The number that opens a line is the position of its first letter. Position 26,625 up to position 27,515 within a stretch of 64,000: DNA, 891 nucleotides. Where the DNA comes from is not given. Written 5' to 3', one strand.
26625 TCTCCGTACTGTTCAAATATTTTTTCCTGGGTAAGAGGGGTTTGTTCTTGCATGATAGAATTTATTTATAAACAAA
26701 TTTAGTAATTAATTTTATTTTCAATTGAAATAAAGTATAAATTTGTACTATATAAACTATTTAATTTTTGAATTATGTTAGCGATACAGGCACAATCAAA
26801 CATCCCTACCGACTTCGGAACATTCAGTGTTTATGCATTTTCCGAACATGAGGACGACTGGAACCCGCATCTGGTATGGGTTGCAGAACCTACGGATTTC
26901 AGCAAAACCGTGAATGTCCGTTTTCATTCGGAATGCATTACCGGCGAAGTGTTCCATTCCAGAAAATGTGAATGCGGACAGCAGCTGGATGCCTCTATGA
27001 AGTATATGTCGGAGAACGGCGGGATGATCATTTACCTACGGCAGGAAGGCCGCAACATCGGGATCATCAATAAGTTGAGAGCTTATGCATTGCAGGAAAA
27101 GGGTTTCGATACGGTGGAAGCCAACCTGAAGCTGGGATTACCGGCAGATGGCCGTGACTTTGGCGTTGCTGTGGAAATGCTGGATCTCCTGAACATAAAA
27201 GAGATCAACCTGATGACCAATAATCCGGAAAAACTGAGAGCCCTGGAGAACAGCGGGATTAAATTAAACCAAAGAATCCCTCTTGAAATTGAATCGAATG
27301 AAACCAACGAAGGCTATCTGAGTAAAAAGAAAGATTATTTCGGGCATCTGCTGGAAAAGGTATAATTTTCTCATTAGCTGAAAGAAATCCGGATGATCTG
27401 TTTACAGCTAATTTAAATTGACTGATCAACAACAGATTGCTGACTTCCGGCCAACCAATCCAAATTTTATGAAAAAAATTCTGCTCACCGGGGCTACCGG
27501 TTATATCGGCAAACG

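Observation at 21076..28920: Photoreceptor island with ribA and an SDR-DUF2867 gene attached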

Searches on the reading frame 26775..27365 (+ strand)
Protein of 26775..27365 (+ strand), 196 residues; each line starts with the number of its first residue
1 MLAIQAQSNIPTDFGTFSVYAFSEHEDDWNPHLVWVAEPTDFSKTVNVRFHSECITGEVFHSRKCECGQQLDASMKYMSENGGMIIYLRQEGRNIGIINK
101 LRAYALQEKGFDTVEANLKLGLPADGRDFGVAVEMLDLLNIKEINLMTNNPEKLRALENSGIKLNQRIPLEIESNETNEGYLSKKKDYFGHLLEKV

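Call 3: search_protein_families(library=pfam, proteins=[window:26775-27365:+])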
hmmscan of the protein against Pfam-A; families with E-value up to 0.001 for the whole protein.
window:26775-27365:+ (196 aa): 1 family
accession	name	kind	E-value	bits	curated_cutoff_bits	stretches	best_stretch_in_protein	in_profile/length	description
PF00925.25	GTP_cyclohydro2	-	8.1e-56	188.6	23.3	1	6-169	4-165/165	GTP cyclohydrolase II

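Call 4: search_protein_families(library=ncbifam, proteins=[window:26775-27365:+])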
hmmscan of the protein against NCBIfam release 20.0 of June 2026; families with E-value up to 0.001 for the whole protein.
window:26775-27365:+ (196 aa): 9 families
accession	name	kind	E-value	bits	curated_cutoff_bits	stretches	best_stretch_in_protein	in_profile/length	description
NF001591.0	PRK00393.1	subfamily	7.1e-75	250.8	148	1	3-195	5-196/199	GTP cyclohydrolase II RibA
TIGR00505.1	ribA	equivalog_domain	7.5e-68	227.8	205.85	1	5-193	3-191/191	GTP cyclohydrolase II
NF006803.0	PRK09311.1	equivalog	2.1e-66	224.4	569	1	5-195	215-406/417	bifunctional 3,4-dihydroxy-2-butanone-4-phosphate synthase/GTP cyclohydrolase II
NF006806.0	PRK09319.1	equivalog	2.6e-64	217.8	764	1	5-195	219-411/561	bifunctional 3,4-dihydroxy-2-butanone-4-phosphate synthase/GTP cyclohydrolase II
NF006805.0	PRK09318.1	equivalog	7.5e-64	216.1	486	1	2-194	192-381/387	bifunctional 3,4-dihydroxy-2-butanone-4-phosphate synthase/GTP cyclohydrolase II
NF006456.0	PRK08815.1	equivalog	6.9e-52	177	464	1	37-194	209-366/376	GTP cyclohydrolase II RibA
NF005536.0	PRK07198.1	equivalog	8e-09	34.8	403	1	41-170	235-376/419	GTP cyclohydrolase II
NF006804.0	PRK09314.1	equivalog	8.7e-08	31.7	432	1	18-167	221-336/339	bifunctional 3,4-dihydroxy-2-butanone 4-phosphate synthase/GTP cyclohydrolase II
NF010626.1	PRK14019.1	equivalog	9.1e-07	28.1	513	1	7-159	210-352/364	bifunctional 3,4-dihydroxy-2-butanone-4-phosphate synthase/GTP cyclohydrolase II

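Call 8: find_encoding_contigs(protein=window:26775-27365:+, flank=10000, max_places=10)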
Protein window:26775-27365:+ (196 aa): 3 contigs read that carry it; 3 places shown.
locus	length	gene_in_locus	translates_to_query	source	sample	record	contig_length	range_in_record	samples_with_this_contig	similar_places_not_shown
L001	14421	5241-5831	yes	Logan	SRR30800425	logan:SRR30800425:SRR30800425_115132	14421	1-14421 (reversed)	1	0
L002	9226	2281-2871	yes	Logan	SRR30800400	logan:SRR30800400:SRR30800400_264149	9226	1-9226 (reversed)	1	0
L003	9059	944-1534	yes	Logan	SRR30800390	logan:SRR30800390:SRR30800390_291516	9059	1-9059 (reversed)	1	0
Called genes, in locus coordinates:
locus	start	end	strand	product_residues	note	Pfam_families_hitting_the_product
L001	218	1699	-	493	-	PF04244:DPRP, PF03441:FAD_binding_7 (weak)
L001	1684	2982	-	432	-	PF00875:DNA_photolyase, PF03441:FAD_binding_7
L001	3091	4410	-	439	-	PF03109:ABC1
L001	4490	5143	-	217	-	PF17931:TetR_C_23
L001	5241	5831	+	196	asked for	PF00925:GTP_cyclohydro2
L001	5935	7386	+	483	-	PF01370:Epimerase, PF05368:NmrA, PF13460:NAD_binding_10, PF11066:DUF2867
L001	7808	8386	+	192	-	-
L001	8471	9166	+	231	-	PF00005:ABC_tran, PF13304:AAA_21 (weak)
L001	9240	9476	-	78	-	-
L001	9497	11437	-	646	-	PF01145:Band_7, PF06368:Met_asp_mut_E (faint)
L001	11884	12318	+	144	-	-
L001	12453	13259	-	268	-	PF01734:Patatin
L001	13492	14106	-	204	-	PF08000:bPH_1, PF11724:YvbH_ext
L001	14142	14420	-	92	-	?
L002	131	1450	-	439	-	PF03109:ABC1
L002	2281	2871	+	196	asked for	PF00925:GTP_cyclohydro2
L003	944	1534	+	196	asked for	PF00925:GTP_cyclohydro2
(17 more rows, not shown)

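Call 13: find_homologous_proteins(query=window:26775-27365:+)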
Query window:26775-27365:+ (196 aa): 3438 proteins with E <= 0.001 among 3503 candidates; the best 120 are listed.
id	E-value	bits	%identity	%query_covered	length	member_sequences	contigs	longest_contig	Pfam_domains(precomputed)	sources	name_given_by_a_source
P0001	6.3e-121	419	94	100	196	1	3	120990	PF00925.26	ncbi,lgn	-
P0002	3.1e-120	417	94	100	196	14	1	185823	PF00925.26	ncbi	-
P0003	8.3e-120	415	93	100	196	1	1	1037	PF00925.26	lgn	-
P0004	1.6e-118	411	92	100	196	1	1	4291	PF00925.26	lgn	-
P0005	2.1e-116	404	90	100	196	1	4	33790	PF00925.26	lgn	-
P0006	5.8e-116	403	89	100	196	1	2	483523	PF00925.26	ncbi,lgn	-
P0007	8.0e-116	402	89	100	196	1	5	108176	PF00925.26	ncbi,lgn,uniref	ncbi:GTP cyclohydrolase II [Chryseobacterium mucoviscidosis]|uniref:GTP cyclohydrolase II n=1 Tax=Ch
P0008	1.1e-115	402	89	100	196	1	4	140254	PF00925.26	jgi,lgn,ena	jgi:GTP cyclohydrolase II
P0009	1.5e-115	401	89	100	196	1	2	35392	PF00925.26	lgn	-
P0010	2.9e-115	401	89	100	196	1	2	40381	PF00925.26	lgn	-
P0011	2.9e-115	400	89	100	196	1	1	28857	PF00925.26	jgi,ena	-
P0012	4.0e-115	400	89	100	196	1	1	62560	PF00925.26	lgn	-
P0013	5.0e-115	400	88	100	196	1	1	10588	PF00925.26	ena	-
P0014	7.6e-115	399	89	100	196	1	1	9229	PF00925.26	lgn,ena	-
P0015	7.6e-115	399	89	100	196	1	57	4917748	PF00925.26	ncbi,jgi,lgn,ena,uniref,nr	ncbi:MAG: GTP cyclohydrolase II [Chlorobi bacterium]|jgi:GTP cyclohydrolase II|uniref:GTP cyclohydro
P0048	3.8e-114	397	88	100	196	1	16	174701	PF00925.26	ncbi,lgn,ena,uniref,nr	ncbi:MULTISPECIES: GTP cyclohydrolase II [Chryseobacterium]|uniref:GTP cyclohydrolase-2 n=1 Tax=Chry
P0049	3.8e-114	397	88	100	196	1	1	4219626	PF00925.26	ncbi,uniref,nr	ncbi:GTP cyclohydrolase II [Chryseobacterium sp. C-71]|uniref:GTP cyclohydrolase II n=1 Tax=Chryseob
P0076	1.1e-113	395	88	100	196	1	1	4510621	PF00925.26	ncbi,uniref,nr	ncbi:GTP cyclohydrolase II [Chryseobacterium gambrini]|uniref:GTP cyclohydrolase II n=1 Tax=Chryseob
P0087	1.8e-113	395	87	100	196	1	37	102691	PF00925.26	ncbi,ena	-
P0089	1.9e-113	395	88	100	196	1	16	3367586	PF00925.26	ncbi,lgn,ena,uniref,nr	ncbi:GTP cyclohydrolase II [Epilithonimonas vandammei]|uniref:GTP cyclohydrolase-2 n=1 Tax=Epilithon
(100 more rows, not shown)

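Call 16: find_encoding_contigs(protein=P0015, flank=10000, max_places=4)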
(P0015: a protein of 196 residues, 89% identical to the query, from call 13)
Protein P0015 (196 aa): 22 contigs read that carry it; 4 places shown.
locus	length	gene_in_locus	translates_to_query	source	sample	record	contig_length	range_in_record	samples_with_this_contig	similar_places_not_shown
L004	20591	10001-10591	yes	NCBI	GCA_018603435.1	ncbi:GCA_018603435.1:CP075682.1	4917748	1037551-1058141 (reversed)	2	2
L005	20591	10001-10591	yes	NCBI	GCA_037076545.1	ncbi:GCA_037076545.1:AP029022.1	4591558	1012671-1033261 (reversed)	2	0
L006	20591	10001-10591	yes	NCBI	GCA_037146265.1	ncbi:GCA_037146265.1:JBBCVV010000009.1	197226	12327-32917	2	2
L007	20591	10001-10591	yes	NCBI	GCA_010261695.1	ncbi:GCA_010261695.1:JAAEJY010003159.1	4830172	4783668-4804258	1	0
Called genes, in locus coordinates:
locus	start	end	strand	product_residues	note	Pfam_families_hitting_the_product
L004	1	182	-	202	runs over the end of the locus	PF05974:DUF892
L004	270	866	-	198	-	PF00027:cNMP_binding, PF13545:HTH_Crp_2 (weak)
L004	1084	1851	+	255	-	PF13085:Fer2_3, PF13187:Fer4_9 (faint), PF13534:Fer4_17 (faint), PF13237:Fer4_10 (weak), PF13183:Fer4_8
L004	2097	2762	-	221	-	PF01047:MarR (weak), PF12802:MarR_2 (weak), PF13463:HTH_27 (weak)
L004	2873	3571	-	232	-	PF00106:adh_short, PF08659:KR (faint), PF23441:SDR, PF08643:DUF1776, PF13561:adh_short_C2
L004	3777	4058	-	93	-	PF10985:DUF2805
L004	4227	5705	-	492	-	PF04244:DPRP, PF03441:FAD_binding_7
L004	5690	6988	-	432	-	PF00875:DNA_photolyase, PF03441:FAD_binding_7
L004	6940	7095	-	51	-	PF10013:DUF2256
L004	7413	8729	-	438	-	PF03109:ABC1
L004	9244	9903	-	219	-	PF17931:TetR_C_23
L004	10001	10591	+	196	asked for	PF00925:GTP_cyclohydro2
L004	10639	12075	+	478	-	PF01370:Epimerase, PF05368:NmrA, PF13460:NAD_binding_10, PF11066:DUF2867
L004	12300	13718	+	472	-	PF03446:NAD_binding_2, PF00393:6PGD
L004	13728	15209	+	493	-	PF00479:G6PD_N, PF02781:G6PD_C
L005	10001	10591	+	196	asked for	PF00925:GTP_cyclohydro2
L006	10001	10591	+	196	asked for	PF00925:GTP_cyclohydro2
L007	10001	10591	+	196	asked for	PF00925:GTP_cyclohydro2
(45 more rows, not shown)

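Call 17: find_encoding_contigs(protein=P0089, flank=10000, max_places=3)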
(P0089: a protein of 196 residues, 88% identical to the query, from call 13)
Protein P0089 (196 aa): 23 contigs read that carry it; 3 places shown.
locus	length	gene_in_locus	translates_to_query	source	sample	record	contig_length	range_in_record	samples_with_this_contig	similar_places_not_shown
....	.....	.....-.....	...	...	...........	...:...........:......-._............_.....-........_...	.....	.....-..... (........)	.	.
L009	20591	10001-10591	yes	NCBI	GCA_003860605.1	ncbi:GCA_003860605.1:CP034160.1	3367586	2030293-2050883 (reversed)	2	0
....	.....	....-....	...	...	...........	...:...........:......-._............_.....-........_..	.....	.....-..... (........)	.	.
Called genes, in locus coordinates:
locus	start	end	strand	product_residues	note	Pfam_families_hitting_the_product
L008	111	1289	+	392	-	PF26696:PTL_trimer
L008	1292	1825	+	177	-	PF26696:PTL_trimer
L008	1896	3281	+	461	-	PF10396:TrmE_N, PF12631:MnmE_helical, PF03193:RsgA_GTPase (faint), PF00009:GTP_EFTU (faint), PF00350:Dynamin_N (faint), PF01926:MMR_HSR1, PF02421:FeoB_N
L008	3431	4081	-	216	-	PF01047:MarR (weak), PF12802:MarR_2, PF13463:HTH_27 (weak), PF22166:WHD_ArnR1 (faint)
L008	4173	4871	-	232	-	PF00106:adh_short, PF08659:KR (weak), PF23441:SDR, PF13561:adh_short_C2, PF08643:DUF1776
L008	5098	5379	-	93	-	PF10985:DUF2805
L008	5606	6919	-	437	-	PF04244:DPRP, PF03441:FAD_binding_7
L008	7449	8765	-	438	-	PF03109:ABC1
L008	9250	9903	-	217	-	PF17931:TetR_C_23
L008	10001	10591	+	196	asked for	PF00925:GTP_cyclohydro2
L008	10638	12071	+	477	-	PF01370:Epimerase, PF05368:NmrA, PF13460:NAD_binding_10, PF11066:DUF2867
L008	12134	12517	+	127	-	-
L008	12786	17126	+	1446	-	PF00873:ACR_tran, PF02321:OEP (weak)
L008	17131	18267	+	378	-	PF25973:BSH_CzcB (faint)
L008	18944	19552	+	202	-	PF00027:cNMP_binding, PF08279:HTH_11 (weak), PF13545:HTH_Crp_2, PF00325:Crp (weak)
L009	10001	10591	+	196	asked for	PF00925:GTP_cyclohydro2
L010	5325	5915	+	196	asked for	PF00925:GTP_cyclohydro2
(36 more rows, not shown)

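Call 33: search_solved_structures(query=window:26775-27365:+, show_alignments=1)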
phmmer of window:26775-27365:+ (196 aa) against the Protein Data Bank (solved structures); distinct sequences matched with E-value up to 0.001: 5.
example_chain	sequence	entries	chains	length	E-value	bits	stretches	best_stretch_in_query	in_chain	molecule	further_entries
2bz0_A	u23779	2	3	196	2.3e-50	174.1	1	6-195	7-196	GTP CYCLOHYDROLASE II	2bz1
4rl4_A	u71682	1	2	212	8.3e-49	169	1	2-193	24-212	GTP cyclohydrolase-2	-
4i14_A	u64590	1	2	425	1.1e-46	162.1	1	6-193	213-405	Riboflavin biosynthesis protein RibBA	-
7ej3_A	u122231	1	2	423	3e-05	26.9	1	45-171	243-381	GTP cyclohydrolase II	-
7eev_A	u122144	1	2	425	3e-05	26.9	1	45-171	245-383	GTP cyclohydrolase II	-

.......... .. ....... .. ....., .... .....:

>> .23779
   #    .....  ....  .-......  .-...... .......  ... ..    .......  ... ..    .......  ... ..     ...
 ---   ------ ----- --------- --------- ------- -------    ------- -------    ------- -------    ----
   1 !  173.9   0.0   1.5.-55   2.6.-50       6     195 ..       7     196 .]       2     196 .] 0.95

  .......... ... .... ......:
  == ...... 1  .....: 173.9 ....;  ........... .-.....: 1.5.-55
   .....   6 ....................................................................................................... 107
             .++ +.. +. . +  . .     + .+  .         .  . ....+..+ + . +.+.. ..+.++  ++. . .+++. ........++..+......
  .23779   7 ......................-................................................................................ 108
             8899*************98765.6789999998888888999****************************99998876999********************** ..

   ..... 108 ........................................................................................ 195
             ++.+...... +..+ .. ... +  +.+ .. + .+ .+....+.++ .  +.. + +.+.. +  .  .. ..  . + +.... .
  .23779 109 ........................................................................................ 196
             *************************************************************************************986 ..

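Call 43: find_encoding_contigs(protein=P0049, flank=6000, max_places=2)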
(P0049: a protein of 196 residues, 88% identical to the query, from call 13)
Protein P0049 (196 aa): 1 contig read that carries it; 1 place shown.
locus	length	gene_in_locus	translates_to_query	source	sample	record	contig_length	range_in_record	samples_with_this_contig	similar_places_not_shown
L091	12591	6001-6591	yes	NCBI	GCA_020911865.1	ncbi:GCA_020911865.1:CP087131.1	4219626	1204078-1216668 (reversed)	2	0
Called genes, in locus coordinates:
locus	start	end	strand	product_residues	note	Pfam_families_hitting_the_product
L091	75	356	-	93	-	PF10985:DUF2805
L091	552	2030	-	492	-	PF04244:DPRP, PF03441:FAD_binding_7 (weak)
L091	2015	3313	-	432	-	PF00875:DNA_photolyase, PF03441:FAD_binding_7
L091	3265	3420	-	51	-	PF10013:DUF2256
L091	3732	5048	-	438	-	PF03109:ABC1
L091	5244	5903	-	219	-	PF17931:TetR_C_23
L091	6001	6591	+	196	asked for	PF00925:GTP_cyclohydro2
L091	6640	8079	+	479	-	PF01370:Epimerase, PF05368:NmrA, PF13460:NAD_binding_10, PF11066:DUF2867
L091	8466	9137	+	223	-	PF14065:Pvc16_N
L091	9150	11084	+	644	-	PF04984:Phage_sheath_1, PF17482:Phage_sheath_1C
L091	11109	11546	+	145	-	PF06841:Phage_T4_gp19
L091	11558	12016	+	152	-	PF06841:Phage_T4_gp19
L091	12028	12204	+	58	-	PF19265:DUF5908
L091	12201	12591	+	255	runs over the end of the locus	PF19266:CIS_tube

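Call 44: find_encoding_contigs(protein=P0076, flank=6000, max_places=2)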
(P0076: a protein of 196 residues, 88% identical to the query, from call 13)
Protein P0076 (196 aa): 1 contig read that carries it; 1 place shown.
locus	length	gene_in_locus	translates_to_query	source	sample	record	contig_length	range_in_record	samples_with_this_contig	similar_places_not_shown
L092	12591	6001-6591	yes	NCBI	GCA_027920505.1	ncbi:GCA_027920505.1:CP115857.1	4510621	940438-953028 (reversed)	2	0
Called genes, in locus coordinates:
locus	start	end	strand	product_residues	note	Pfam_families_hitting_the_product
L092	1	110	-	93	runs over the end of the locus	PF10985:DUF2805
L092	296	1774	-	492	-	PF04244:DPRP, PF03441:FAD_binding_7 (weak)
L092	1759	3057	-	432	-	PF00875:DNA_photolyase, PF03441:FAD_binding_7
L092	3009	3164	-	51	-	PF10013:DUF2256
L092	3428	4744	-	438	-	PF03109:ABC1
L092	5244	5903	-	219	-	PF17931:TetR_C_23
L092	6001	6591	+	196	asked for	PF00925:GTP_cyclohydro2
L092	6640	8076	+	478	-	PF01370:Epimerase, PF05368:NmrA, PF13460:NAD_binding_10, PF11066:DUF2867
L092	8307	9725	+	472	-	PF03446:NAD_binding_2, PF00393:6PGD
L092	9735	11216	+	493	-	PF00479:G6PD_N, PF02781:G6PD_C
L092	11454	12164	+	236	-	PF01182:Glucosamine_iso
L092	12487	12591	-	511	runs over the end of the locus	-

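Call 56: search_protein_representatives(protein=window:26775-27365:+)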
Query: 196 residues. Proteins with E-value up to 0.001 (for the whole library): 10185; up to 1e-10: 6116; up to 1e-30: 1742. The best 150 are listed.
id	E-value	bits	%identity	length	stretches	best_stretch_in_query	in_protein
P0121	2.8e-63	229.3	41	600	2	38-194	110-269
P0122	2.8e-61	222.8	52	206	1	1-193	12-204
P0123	3.8e-57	209.3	53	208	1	5-196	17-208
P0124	6.2e-56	205.3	51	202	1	2-194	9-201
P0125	1.2e-55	204.4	49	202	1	6-194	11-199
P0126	6.3e-54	198.8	49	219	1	5-193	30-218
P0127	1.4e-53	197.7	53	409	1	3-193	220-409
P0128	2.7e-53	196.7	51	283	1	3-193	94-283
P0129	1.2e-52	194.6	50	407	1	5-194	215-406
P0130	7.0e-52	192.1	75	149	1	48-169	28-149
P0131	1.1e-51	191.5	48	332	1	7-195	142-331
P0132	4.9e-51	189.4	51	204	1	7-194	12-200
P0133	9.0e-51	188.5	49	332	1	7-194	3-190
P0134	2.1e-50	187.3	48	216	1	6-193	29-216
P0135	3.3e-50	186.6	50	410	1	10-193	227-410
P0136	3.7e-50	186.5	50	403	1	7-194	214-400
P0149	1.1e-48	181.7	51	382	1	7-193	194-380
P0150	1.6e-48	181.2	57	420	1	45-194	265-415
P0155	3.4e-48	180.1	53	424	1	36-193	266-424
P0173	6.2e-47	176.0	52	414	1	30-193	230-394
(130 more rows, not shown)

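Call 57: list_cluster_members(proteins=[P0127, P0129, P0135, P0136, P0149, P0150, P0155, P0173, P0122, P0123])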
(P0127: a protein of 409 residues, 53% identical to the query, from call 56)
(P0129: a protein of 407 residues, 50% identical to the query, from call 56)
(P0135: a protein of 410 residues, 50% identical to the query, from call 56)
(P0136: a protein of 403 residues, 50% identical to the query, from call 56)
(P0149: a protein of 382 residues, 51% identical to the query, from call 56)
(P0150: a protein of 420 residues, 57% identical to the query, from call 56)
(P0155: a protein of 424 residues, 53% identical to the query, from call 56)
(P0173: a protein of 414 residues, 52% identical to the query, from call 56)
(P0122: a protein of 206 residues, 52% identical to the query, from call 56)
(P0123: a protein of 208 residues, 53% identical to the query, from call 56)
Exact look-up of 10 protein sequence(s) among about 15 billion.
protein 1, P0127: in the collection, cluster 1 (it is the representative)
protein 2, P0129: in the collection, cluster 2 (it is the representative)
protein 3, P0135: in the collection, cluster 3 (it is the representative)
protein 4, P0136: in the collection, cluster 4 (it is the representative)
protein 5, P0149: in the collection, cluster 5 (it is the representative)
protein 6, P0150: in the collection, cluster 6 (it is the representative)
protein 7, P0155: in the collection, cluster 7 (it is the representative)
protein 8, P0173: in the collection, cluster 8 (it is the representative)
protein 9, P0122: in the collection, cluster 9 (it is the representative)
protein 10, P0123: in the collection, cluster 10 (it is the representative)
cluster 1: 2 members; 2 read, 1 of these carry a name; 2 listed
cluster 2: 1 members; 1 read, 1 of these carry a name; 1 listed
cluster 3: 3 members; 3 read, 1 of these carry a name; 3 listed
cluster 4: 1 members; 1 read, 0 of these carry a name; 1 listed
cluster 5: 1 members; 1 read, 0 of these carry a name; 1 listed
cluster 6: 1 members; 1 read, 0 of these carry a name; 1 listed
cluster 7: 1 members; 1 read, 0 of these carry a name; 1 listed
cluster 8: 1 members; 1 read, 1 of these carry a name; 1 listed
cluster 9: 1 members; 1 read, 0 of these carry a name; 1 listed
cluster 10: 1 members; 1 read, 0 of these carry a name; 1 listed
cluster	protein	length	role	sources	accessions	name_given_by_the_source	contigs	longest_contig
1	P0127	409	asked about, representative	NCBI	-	-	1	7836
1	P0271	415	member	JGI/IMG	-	3,4-dihydroxy 2-butanone 4-phosphate synthase/GTP cyclohydrolase II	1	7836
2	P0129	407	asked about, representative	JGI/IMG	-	3,4-dihydroxy 2-butanone 4-phosphate synthase / GTP cyclohydrolase II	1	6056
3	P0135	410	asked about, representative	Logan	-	-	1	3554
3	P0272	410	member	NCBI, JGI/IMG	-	3,4-dihydroxy 2-butanone 4-phosphate synthase/GTP cyclohydrolase II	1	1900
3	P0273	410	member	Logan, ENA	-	-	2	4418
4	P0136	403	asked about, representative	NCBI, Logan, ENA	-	-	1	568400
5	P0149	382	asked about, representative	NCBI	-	-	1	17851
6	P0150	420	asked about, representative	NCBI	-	-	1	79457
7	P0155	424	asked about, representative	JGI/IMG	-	-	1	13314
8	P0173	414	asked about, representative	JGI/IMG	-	3,4-dihydroxy 2-butanone 4-phosphate synthase / GTP cyclohydrolase II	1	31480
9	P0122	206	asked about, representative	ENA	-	-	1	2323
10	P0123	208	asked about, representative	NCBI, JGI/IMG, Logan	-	-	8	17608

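Call 61: find_encoding_contigs(protein=P0087, flank=4000, max_places=8)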
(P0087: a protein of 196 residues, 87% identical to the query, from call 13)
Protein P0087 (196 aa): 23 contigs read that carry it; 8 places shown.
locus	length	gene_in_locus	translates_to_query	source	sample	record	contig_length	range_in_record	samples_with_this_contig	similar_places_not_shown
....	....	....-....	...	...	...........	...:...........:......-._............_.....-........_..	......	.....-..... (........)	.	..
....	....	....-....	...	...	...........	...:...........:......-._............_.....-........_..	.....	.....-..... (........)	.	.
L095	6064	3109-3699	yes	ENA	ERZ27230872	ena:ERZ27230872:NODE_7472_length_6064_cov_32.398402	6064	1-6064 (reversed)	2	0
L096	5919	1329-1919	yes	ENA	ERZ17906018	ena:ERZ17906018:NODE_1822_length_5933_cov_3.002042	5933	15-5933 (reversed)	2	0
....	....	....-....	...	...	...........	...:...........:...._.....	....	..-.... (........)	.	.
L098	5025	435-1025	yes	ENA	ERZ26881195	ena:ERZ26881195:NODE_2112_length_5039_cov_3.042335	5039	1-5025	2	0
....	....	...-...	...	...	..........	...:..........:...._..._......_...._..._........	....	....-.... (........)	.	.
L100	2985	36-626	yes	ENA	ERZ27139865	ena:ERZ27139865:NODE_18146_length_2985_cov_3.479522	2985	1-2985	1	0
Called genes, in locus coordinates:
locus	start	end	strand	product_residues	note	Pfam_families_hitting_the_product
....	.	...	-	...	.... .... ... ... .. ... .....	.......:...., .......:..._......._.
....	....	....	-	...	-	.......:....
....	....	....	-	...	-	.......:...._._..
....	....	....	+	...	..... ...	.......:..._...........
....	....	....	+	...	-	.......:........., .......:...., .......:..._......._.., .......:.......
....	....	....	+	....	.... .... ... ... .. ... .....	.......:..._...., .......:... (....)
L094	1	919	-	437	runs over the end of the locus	PF04244:DPRP, PF03441:FAD_binding_7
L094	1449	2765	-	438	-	PF03109:ABC1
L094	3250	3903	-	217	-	PF17931:TetR_C_23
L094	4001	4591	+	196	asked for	PF00925:GTP_cyclohydro2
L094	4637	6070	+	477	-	PF01370:Epimerase, PF05368:NmrA, PF13460:NAD_binding_10, PF11066:DUF2867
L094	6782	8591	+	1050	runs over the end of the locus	PF00873:ACR_tran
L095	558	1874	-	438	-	PF03109:ABC1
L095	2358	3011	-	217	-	PF17931:TetR_C_23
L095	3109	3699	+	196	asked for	PF00925:GTP_cyclohydro2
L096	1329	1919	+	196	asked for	PF00925:GTP_cyclohydro2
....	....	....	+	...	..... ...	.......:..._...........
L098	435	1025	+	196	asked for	PF00925:GTP_cyclohydro2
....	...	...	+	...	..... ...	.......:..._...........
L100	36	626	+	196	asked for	PF00925:GTP_cyclohydro2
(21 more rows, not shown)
